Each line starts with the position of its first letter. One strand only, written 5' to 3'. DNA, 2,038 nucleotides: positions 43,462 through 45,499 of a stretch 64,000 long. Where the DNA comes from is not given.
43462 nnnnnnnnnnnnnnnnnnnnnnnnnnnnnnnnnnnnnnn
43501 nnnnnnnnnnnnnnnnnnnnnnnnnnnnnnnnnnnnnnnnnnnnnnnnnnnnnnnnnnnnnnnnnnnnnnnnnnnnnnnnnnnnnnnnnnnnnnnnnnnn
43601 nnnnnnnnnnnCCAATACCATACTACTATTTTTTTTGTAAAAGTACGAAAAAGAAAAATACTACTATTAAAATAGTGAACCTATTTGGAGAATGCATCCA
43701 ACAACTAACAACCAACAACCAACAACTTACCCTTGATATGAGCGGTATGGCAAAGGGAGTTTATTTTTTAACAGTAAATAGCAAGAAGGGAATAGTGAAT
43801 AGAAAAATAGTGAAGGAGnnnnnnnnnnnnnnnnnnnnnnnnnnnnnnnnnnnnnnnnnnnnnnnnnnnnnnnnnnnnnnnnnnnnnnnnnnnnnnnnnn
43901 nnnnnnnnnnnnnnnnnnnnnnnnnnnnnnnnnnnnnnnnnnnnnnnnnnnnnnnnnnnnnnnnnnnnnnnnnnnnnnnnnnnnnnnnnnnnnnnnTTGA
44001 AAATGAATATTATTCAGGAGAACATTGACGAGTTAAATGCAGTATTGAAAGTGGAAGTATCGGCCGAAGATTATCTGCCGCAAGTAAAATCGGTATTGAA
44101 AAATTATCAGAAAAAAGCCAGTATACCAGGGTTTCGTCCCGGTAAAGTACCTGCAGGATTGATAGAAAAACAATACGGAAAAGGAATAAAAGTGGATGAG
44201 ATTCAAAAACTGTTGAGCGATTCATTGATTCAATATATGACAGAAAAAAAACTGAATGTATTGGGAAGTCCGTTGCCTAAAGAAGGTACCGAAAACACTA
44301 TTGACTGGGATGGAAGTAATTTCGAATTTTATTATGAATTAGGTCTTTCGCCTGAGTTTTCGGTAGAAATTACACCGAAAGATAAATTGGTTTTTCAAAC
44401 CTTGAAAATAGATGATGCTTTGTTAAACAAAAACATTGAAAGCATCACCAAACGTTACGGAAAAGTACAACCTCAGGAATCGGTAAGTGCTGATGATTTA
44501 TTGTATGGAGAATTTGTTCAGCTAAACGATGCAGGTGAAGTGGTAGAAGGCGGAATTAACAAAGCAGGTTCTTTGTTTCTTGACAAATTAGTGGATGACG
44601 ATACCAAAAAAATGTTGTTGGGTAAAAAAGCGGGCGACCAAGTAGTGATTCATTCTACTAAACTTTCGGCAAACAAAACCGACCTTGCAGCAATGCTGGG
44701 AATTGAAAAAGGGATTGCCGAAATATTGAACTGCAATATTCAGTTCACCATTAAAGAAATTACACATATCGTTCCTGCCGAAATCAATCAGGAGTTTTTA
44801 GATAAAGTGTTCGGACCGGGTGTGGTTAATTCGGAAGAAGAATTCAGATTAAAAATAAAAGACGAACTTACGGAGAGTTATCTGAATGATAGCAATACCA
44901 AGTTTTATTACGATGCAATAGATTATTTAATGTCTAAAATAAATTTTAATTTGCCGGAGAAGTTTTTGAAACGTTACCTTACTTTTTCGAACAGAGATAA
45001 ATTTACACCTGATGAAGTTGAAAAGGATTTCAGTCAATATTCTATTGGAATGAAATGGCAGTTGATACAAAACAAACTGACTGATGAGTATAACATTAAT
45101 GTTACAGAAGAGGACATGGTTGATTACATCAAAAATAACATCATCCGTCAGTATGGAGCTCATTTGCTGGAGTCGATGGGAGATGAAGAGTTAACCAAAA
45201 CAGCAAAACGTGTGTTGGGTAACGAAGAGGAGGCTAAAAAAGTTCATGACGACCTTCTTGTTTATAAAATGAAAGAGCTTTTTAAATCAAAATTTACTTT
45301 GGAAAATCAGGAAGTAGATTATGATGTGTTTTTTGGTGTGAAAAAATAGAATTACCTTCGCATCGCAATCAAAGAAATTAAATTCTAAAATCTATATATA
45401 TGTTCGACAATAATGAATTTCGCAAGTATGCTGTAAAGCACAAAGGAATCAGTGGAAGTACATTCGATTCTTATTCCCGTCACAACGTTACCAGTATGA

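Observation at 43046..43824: PIN-toxin/antitoxin cassette flanked by 37-bp direct repeats derived from the tail of a T9SS sorting domain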

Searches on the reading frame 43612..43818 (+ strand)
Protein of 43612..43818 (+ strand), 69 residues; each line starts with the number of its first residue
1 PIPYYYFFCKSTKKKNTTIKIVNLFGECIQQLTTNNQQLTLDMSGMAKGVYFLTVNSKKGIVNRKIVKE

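Call 12: search_protein_families(library=pfam, proteins=[window:43612-43818:+], max_evalue=0.1)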
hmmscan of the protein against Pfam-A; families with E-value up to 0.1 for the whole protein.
seq(69 aa): 4 families
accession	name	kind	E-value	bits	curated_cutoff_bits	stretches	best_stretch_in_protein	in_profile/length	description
PF18962.6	Por_Secre_tail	-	2.8e-11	44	27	1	11-67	17-74/75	Secretion system C-terminal sorting domain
PF11589.14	DUF3244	-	9.9e-05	22.7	25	1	13-61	38-89/96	Domain of unknown function (DUF3244)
PF13585.12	CHU_C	-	0.076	13.6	27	0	13-59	25-74/86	CHU_C Type IX secretion signal domain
PF13665.11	Tox-PAAR-like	-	0.093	13.3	31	0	1-60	20-77/108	Toxin PAAR-like domain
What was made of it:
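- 43642..43821 (+): Relic of a T9SS type-A sorting domain: 59 codons plus stop, lacking the first ~19 CTD residues, the passenger domain and the signal peptide. Por_Secre_tail E 2.8e-11 over profile 17-74/75 (call 12).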

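Call 14: find_homologous_proteins(query=window:43612-43818:+, max_evalue=0.001)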
Query seq(69 aa) (69 aa): 1 proteins with E <= 0.001 among 2 candidates.
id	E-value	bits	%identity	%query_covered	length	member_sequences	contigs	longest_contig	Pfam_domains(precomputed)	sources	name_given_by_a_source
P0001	5.5e-21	91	96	70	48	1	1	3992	PF18962.8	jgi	-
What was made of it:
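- Tried and rejected: A word-indexed protein search with the relic found only the sister-strain relic (call 14).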

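Call 16: find_encoding_contigs(protein=P0001, flank=10000)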
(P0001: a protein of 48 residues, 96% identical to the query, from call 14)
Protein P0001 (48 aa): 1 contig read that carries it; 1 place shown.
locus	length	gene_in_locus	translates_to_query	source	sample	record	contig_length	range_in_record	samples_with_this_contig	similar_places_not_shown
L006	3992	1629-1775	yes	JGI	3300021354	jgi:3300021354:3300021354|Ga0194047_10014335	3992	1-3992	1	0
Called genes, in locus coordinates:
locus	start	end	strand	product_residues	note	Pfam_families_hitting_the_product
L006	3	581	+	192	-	?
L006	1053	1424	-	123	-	PF01850:PIN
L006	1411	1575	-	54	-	-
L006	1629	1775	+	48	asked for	PF18962:Por_Secre_tail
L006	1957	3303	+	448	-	PF05697:Trigger_N, PF28537:FKBP-like_TF, PF28539:TF_C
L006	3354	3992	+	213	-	?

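Call 52: search_protein_representatives(protein=window:43642-43818:+)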
Query: 59 residues. Proteins with E-value up to 0.001 (for the whole library): 575; up to 1e-10: 39; up to 1e-30: 0. The best 150 are listed.
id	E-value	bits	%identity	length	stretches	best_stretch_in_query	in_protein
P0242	2.6e-22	92.7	33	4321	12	23-53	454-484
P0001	5.4e-22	91.7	96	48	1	12-59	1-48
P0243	1.6e-21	90.2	31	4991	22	23-50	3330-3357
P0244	6.1e-18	79.1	66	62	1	2-59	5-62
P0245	1.6e-16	74.6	19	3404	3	9-54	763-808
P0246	4.1e-16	73.4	64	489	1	3-57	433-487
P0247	2.8e-15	70.8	64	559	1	2-57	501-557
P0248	3.1e-15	70.7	66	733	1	3-58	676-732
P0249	3.9e-15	70.4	62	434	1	2-59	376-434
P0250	4.8e-15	70.1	69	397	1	8-59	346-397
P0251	9.8e-15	69.1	61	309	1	4-59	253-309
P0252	1.0e-14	69.1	65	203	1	1-57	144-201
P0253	1.0e-14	69.1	63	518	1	3-59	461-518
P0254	1.6e-14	68.4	67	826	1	1-57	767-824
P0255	2.6e-14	67.8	60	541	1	3-59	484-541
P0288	4.8e-10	54.6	59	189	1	7-57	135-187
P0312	5.7e-08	48.1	56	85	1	8-57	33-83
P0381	4.4e-06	42.3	45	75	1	2-59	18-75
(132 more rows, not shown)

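Call 62: find_encoding_contigs(protein=P0244, flank=5000, max_places=5)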
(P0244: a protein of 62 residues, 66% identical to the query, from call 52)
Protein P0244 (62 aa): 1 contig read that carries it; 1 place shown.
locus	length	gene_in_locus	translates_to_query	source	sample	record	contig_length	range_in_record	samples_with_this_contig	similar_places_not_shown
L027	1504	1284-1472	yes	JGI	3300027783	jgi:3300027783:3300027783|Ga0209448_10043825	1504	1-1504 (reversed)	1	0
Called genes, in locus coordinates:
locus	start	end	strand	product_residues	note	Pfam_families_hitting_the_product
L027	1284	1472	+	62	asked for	PF18962:Por_Secre_tail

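Call 68: find_encoding_contigs(protein=P0312, flank=5000, max_places=4)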
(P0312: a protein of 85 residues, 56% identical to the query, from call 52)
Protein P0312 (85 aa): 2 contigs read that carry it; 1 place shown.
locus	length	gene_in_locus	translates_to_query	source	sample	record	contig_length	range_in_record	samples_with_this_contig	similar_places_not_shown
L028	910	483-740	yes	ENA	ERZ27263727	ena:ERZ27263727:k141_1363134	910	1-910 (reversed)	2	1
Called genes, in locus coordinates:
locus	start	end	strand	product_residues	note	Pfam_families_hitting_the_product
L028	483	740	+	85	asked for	PF18962:Por_Secre_tail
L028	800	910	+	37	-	?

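Call 69: find_encoding_contigs(protein=P0381, flank=5000, max_places=4)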
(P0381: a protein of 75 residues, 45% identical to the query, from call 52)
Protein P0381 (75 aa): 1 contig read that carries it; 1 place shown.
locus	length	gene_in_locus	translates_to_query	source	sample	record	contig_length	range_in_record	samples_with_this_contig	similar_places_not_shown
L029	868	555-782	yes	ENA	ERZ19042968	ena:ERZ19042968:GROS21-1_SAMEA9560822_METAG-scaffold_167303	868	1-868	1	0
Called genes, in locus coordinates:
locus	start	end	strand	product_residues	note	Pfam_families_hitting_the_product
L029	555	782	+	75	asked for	PF18962:Por_Secre_tail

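Call 87: list_cluster_members(proteins=[P0288])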
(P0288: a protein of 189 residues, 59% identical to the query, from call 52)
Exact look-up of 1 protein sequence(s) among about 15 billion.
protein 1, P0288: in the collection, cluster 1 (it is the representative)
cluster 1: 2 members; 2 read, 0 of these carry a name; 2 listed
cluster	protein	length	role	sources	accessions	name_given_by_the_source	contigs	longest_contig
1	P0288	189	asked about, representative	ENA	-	-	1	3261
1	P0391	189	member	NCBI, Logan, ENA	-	-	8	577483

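Call 89: search_protein_families(library=pfam, proteins=[P0391], max_evalue=0.01)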
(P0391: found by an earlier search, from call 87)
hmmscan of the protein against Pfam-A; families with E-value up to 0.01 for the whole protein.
P0391 (189 aa): 2 families
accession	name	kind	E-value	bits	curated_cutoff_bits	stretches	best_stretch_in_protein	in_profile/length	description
PF24595.1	DUF7619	-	2.4e-25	89.6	27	1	3-92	43-132/133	Domain of unknown function (DUF7619)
PF18962.6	Por_Secre_tail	-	1.3e-14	54.7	27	1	110-186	1-74/75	Secretion system C-terminal sorting domain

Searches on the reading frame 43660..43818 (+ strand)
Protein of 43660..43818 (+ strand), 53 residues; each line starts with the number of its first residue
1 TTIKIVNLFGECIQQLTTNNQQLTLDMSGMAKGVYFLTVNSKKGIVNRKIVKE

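Call 36: search_protein_families(library=pfam, proteins=[window:43660-43818:+], max_evalue=10)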
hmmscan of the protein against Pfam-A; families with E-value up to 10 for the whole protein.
seq(53 aa): 3 families
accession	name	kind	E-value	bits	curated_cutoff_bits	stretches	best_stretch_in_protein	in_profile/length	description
PF18962.6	Por_Secre_tail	-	7.7e-10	39.4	27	1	2-51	23-74/75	Secretion system C-terminal sorting domain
PF11589.14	DUF3244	-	0.00073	19.9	25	1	2-46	43-90/96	Domain of unknown function (DUF3244)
PF25012.1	DUF7786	-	0.16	12.7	27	1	7-32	4-29/97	Family of unknown function (DUF7786)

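Call 44: search_protein_families(library=ncbifam, proteins=[window:43660-43818:+], max_evalue=1)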
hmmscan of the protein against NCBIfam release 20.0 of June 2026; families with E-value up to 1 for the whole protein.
seq(53 aa): 3 families
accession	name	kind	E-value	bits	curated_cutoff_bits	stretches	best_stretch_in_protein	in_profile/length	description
TIGR04183.1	Por_Secre_tail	domain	2.5e-10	40.2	23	1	2-53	22-72/72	T9SS type A sorting domain-containing protein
NF052644.1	T9SS_DNase_Rie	equivalog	2.5e-05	23.7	260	1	2-53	201-251/251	T9SS-dependent surface endonuclease, AS87_RS02955 family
NF038113.1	T9SSA_dep_M36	equivalog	0.009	14.2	885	1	2-52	817-868/869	T9SS-dependent M36 family metallopeptidase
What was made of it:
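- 43642..43821 (+): TIGR04183 over profile 22-72/72 (call 44).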

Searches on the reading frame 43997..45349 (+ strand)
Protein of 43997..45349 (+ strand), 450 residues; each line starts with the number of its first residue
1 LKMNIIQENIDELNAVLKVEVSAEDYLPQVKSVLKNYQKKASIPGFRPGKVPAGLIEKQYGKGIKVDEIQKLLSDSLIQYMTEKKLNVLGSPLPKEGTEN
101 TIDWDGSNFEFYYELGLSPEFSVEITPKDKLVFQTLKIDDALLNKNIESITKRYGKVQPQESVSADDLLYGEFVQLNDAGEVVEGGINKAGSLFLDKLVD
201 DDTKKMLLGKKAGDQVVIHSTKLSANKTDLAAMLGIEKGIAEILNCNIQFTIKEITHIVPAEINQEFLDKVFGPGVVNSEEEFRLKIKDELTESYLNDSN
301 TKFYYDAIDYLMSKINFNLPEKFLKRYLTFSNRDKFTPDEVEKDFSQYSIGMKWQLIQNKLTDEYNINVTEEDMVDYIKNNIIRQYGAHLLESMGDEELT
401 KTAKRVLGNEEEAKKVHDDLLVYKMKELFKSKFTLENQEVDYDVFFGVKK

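Call 15: find_related_loci(query=window:43997-45349:+, collection=genome_contigs, flank=10000)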
Query window:43997-45349:+ (450 aa) in genome_contigs; peptide patterns used: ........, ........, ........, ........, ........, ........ (x = any residue, [..] = any of these).
61 stretches matched a pattern; 1 encode a relative of the query (tblastn E <= 1e-3); 1 distinct loci.
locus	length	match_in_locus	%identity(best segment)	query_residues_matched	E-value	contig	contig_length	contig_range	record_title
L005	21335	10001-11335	40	3-445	5e-98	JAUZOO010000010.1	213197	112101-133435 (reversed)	MAG: Bacteroidota bacterium isolate bin129(14d) IAGCJBLB_10, whole genome shotgun sequence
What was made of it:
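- Tried and rejected: GTDB species genomes gave only a 40% hit (call 15).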

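Call 29: find_homologous_proteins(query=window:43997-45349:+, max_evalue=1e-50)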
Query window:43997-45349:+ (450 aa): 1564 proteins with E <= 1e-50 among 8000 candidates; the best 120 are listed.
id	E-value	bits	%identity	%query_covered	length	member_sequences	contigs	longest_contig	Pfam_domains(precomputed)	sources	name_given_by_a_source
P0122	1.3e-272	922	93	100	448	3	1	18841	PF05697.19,PF28539.1,PF28537.1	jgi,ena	-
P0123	2.7e-186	638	63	100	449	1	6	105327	PF05697.19,PF28539.1,PF28537.1,PF05698.20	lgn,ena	-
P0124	7.0e-178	610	60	99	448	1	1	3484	PF05697.19,PF28539.1,PF28537.1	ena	-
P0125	1.0e-158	547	58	99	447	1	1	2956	PF05697.19,PF28539.1,PF28537.1,PF05698.20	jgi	jgi:trigger factor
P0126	2.5e-157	542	56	100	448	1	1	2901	PF05697.19,PF28539.1,PF28537.1,PF05698.20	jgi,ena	-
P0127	5.0e-157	541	56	100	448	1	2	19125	PF05697.19,PF28539.1,PF28537.1,PF05698.20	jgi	jgi:trigger factor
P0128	7.4e-157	541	55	100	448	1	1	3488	PF05697.19,PF28539.1,PF28537.1,PF05698.20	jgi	jgi:trigger factor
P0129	4.2e-156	538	55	100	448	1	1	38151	PF05697.19,PF28539.1,PF28537.1,PF05698.20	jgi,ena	-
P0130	6.7e-156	538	55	100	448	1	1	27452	PF05697.19,PF28539.1,PF28537.1,PF05698.20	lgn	-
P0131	1.0e-155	537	57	99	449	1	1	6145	PF05697.19,PF28539.1,PF28537.1,PF05698.20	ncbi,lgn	-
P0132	2.9e-155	536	57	99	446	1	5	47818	PF05697.19,PF28539.1,PF28537.1,PF05698.20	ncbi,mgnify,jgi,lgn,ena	mgnify:CR=1 FL=1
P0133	3.6e-155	535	56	99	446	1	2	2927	PF05697.19,PF28539.1,PF28537.1,PF05698.20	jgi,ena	jgi:trigger factor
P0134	4.9e-155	535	57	99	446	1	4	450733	PF05697.19,PF28539.1,PF28537.1,PF05698.20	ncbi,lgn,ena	-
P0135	5.3e-155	535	57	99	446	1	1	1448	PF05697.19,PF28539.1,PF28537.1,PF05698.20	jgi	-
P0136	5.3e-155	535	57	99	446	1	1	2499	PF05697.19,PF28539.1,PF28537.1,PF05698.20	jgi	-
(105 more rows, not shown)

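Call 30: find_encoding_contigs(protein=P0123, flank=8000, max_places=3)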
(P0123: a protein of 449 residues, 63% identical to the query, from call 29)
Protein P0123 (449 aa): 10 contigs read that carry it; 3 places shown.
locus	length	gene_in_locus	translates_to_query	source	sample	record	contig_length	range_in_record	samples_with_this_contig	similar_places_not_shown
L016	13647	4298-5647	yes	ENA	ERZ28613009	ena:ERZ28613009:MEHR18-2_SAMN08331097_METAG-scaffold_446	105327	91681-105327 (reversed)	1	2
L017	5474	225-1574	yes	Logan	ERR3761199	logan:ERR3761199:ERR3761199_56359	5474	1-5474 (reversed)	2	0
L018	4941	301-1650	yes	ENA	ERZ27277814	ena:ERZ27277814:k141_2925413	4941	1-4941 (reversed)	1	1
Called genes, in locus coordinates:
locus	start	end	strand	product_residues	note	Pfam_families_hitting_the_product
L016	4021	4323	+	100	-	-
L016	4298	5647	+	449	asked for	PF05697:Trigger_N, PF05698:Trigger_C (faint), PF28537:FKBP-like_TF, PF28539:TF_C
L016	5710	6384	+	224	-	PF00574:CLP_protease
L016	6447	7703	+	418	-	PF06689:zf-C4_ClpX, PF00493:MCM (weak), PF01078:Mg_chelatase (faint), PF00004:AAA, PF07724:AAA_2, PF07728:AAA_5 (faint), PF10431:ClpB_D2-small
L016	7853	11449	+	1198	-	PF02811:PHP, PF07733:DNA_pol3_alpha, PF17657:DNA_pol3_finger, PF14579:HHH_6, PF01336:tRNA_anti-codon (weak)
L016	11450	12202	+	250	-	PF00005:ABC_tran, PF13304:AAA_21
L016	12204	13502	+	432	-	PF12679:ABC2_membrane_2 (weak), PF12698:ABC2_membrane_3, PF01061:ABC2_membrane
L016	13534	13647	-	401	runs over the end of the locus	PF05222:AlaDh_PNT_N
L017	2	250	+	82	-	?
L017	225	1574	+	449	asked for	PF05697:Trigger_N, PF05698:Trigger_C (faint), PF28537:FKBP-like_TF, PF28539:TF_C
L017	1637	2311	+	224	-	PF00574:CLP_protease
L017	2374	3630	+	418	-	PF06689:zf-C4_ClpX, PF00493:MCM (weak), PF01078:Mg_chelatase (faint), PF00004:AAA, PF07724:AAA_2, PF07728:AAA_5 (faint), PF10431:ClpB_D2-small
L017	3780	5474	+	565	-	?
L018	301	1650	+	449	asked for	PF05697:Trigger_N, PF05698:Trigger_C (faint), PF28537:FKBP-like_TF, PF28539:TF_C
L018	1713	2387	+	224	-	PF00574:CLP_protease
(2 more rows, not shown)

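Call 40: find_encoding_contigs(protein=window:44003-45349:+, flank=5000, max_places=10)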
Protein window:44003-45349:+ (448 aa): 12 contigs read that carry it; 3 places shown.
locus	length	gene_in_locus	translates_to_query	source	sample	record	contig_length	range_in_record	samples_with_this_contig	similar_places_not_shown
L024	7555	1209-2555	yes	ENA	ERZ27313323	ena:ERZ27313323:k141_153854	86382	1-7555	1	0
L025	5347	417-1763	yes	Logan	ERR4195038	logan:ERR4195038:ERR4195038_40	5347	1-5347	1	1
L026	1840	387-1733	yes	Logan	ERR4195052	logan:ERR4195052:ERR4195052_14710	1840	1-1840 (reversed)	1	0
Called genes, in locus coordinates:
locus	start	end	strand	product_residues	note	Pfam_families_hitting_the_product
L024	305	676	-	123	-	PF01850:PIN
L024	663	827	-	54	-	-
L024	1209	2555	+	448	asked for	PF05697:Trigger_N, PF05698:Trigger_C (faint), PF28537:FKBP-like_TF, PF28539:TF_C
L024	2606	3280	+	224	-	PF00574:CLP_protease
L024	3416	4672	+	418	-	PF06689:zf-C4_ClpX, PF07728:AAA_5 (faint), PF00493:MCM (weak), PF01078:Mg_chelatase (faint), PF00004:AAA, PF07724:AAA_2, PF10431:ClpB_D2-small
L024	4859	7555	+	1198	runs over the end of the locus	PF02811:PHP, PF07733:DNA_pol3_alpha, PF17657:DNA_pol3_finger, PF14579:HHH_6, PF01336:tRNA_anti-codon (weak)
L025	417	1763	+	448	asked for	PF05697:Trigger_N, PF05698:Trigger_C (faint), PF28537:FKBP-like_TF, PF28539:TF_C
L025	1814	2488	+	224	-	PF00574:CLP_protease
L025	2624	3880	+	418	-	PF06689:zf-C4_ClpX, PF07728:AAA_5 (faint), PF00493:MCM (weak), PF01078:Mg_chelatase (faint), PF00004:AAA, PF07724:AAA_2, PF10431:ClpB_D2-small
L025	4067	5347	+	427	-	?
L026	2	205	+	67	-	?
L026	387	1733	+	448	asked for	PF05697:Trigger_N, PF05698:Trigger_C (faint), PF28537:FKBP-like_TF, PF28539:TF_C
